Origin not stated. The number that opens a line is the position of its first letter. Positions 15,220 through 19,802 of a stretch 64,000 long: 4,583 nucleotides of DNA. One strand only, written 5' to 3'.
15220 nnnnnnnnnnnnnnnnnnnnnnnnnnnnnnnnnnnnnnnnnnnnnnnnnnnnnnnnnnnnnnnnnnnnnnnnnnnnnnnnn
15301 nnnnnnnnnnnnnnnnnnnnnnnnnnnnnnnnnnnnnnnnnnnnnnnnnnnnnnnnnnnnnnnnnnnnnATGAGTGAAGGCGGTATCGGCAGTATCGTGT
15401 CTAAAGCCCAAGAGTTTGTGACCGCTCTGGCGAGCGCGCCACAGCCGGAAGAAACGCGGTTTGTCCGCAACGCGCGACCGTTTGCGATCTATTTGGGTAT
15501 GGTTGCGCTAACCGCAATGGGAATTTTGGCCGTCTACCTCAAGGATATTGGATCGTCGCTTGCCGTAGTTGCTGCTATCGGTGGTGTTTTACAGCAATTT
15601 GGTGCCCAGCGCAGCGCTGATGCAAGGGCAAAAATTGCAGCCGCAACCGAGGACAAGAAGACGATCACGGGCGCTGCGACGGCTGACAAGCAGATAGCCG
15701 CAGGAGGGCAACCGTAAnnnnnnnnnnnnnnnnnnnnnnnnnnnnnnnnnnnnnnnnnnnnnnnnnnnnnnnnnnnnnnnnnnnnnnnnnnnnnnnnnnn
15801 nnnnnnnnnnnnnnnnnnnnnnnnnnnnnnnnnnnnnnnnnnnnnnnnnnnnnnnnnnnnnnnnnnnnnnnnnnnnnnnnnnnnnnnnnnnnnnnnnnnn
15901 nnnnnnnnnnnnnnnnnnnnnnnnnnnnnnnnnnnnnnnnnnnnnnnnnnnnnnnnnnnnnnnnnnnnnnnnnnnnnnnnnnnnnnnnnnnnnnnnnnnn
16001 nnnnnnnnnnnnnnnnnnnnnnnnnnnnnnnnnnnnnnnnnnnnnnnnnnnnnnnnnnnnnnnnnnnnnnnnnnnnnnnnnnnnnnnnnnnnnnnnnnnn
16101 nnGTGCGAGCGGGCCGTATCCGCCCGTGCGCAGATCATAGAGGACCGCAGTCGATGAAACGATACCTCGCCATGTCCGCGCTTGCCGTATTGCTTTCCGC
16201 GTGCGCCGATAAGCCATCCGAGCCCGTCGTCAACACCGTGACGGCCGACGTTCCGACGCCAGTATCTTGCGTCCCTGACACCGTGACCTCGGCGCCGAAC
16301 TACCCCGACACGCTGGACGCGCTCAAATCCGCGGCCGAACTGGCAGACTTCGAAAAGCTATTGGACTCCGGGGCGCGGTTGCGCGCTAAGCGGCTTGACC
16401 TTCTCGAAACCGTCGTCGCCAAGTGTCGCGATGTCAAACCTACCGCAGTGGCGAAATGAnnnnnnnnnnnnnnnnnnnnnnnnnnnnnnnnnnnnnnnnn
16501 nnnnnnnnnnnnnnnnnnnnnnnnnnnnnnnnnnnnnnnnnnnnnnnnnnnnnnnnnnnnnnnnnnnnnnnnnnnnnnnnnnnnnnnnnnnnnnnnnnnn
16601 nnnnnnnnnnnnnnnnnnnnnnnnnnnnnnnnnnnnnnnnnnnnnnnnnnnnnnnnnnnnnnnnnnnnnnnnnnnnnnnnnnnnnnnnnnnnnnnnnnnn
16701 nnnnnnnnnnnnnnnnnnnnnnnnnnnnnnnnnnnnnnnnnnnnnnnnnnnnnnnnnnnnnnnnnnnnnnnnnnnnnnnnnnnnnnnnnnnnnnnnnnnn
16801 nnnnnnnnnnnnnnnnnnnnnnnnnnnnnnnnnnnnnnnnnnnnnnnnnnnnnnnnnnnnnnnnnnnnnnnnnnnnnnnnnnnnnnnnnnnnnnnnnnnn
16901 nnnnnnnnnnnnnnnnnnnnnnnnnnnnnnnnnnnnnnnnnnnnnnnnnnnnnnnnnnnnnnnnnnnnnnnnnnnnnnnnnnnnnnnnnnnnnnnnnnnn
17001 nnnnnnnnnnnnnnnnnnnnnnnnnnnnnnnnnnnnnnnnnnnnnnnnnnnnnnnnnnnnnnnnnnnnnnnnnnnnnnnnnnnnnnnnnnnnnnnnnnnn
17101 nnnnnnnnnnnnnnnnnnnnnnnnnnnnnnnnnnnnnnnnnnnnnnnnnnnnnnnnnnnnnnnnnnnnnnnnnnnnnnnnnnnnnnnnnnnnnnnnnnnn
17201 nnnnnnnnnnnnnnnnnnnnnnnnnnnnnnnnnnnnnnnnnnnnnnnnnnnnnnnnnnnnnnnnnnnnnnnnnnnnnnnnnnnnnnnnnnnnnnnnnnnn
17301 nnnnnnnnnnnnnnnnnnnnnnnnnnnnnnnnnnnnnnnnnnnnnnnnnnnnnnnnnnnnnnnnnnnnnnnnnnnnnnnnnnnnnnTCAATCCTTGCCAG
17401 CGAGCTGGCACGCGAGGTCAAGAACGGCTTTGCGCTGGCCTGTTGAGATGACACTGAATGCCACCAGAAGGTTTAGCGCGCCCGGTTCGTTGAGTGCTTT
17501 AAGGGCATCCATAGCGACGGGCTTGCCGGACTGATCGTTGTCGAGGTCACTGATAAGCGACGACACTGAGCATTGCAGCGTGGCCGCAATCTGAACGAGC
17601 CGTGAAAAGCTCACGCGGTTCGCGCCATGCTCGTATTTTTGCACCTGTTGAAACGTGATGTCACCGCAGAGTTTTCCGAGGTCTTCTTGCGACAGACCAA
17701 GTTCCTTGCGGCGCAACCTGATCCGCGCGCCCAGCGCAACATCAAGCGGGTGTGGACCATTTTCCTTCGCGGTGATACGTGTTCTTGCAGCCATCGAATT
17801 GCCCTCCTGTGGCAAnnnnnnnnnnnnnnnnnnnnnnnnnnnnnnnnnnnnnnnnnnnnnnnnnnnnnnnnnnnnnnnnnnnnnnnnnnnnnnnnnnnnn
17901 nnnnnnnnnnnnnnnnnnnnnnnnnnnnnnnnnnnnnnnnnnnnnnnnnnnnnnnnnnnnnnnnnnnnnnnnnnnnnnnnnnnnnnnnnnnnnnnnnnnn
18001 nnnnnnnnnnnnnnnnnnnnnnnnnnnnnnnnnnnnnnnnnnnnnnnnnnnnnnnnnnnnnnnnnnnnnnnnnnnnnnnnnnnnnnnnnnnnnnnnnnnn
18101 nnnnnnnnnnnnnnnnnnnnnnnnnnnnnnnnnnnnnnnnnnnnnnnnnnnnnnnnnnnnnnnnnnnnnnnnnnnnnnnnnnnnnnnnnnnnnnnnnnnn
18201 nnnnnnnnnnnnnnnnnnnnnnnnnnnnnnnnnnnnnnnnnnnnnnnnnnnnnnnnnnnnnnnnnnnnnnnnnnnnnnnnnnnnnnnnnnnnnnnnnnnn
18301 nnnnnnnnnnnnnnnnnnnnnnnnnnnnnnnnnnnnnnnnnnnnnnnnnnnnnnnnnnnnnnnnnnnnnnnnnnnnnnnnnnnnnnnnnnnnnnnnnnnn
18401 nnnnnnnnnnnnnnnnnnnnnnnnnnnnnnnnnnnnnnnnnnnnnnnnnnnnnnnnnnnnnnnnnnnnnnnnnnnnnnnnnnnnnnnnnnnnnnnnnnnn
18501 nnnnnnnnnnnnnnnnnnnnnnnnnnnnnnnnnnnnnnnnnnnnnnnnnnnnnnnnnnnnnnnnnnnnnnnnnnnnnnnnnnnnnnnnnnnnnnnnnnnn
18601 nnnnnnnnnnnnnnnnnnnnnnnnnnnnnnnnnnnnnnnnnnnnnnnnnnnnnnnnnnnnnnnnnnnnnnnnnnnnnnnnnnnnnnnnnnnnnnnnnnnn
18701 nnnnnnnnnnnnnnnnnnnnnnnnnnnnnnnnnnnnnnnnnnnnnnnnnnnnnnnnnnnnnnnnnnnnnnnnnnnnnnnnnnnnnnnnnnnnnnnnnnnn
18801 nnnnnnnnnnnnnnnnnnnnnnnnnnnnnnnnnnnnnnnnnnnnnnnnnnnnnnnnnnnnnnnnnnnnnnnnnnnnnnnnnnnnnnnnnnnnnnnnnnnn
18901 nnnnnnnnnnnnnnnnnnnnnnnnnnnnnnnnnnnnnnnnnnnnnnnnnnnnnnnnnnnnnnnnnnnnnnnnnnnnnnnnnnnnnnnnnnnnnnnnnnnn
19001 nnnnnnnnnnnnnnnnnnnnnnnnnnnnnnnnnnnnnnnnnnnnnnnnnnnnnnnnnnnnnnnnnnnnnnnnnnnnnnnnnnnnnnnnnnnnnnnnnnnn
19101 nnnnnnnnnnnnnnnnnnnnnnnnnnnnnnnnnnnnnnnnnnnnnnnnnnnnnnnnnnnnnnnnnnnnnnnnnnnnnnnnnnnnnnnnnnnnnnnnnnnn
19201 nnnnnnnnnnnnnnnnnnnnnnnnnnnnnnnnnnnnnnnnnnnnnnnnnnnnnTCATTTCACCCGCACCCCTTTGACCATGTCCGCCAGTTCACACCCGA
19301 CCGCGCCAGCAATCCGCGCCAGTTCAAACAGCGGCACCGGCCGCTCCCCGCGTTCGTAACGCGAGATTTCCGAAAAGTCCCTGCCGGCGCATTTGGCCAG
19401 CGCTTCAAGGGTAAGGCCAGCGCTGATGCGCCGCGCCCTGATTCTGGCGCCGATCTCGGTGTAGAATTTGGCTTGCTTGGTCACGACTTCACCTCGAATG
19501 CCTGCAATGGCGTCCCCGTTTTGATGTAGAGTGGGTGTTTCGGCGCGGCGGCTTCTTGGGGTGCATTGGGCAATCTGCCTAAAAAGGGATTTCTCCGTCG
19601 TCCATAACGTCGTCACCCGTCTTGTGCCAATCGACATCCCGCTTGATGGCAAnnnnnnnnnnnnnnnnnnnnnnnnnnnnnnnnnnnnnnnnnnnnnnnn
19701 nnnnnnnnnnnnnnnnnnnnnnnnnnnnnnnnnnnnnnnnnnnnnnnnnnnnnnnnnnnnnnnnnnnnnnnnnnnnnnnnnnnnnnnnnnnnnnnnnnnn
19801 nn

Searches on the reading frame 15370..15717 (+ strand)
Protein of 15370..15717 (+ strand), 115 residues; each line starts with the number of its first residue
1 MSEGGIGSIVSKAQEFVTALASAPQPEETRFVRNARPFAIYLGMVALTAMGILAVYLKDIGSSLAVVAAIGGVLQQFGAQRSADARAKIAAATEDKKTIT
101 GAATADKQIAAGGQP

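Call 79: search_protein_families(library=phrogs, proteins=[window:15370-15717:+], max_evalue=0.01)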
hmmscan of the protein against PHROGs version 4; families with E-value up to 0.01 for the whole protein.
window:15370-15717:+ (115 aa): 1 family
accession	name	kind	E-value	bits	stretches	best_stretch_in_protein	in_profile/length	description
phrog_26474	-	unknown function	0.0096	17.6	0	74-108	42-76/102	-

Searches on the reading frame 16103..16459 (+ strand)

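Call 79: search_protein_families(library=phrogs, proteins=[window:16103-16459:+], max_evalue=0.01)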
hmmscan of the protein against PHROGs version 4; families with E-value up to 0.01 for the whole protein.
window:16103-16459:+ (118 aa): 3 families
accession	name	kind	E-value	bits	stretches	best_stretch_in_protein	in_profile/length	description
phrog_2291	-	unknown function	3.7e-05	24.4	1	18-86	2-65/81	-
phrog_456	-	lysis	0.00023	21.8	1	17-77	9-63/102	Rz-like spanin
phrog_812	-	lysis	0.0075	17.4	0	18-55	1-39/102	Rz-like spanin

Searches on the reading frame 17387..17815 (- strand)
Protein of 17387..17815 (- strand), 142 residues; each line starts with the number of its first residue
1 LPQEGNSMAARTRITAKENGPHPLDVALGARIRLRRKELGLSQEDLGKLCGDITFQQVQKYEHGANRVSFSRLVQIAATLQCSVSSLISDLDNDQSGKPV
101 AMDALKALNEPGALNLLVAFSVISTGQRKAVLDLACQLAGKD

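Call 64: search_protein_families(library=pfam, proteins=[window:17387-17815:-], max_evalue=0.01)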
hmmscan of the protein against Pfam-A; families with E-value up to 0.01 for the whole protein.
window:17387-17815:- (142 aa): 3 families
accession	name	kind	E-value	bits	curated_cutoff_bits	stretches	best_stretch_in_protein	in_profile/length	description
PF01381.28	HTH_3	-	1.4e-12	47.9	23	1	32-85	1-53/55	Helix-turn-helix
PF13560.12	HTH_31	-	4e-08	33.9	27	1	27-83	1-57/64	Helix-turn-helix domain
PF13443.12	HTH_26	-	6.1e-05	23.6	22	1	34-88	4-58/63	Cro/C1-type HTH DNA-binding domain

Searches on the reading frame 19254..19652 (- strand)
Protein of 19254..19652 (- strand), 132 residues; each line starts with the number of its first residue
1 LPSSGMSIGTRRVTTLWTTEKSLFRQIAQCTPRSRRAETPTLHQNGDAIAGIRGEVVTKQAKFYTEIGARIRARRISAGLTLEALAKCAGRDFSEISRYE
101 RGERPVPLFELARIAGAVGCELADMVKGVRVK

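Call 64: search_protein_families(library=pfam, proteins=[window:19254-19652:-], max_evalue=0.01)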
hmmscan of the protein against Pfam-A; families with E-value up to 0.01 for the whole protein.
window:19254-19652:- (132 aa): 4 families
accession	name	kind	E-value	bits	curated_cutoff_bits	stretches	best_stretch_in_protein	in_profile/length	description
PF13560.12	HTH_31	-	3.5e-11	43.7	27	1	66-121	1-57/64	Helix-turn-helix domain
PF01381.28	HTH_3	-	3.4e-08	33.8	23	1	71-123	1-53/55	Helix-turn-helix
PF13443.12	HTH_26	-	0.001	19.7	22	1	71-126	2-58/63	Cro/C1-type HTH DNA-binding domain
PF12844.13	HTH_19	-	0.0078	16.5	30.2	0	68-109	1-41/64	Helix-turn-helix domain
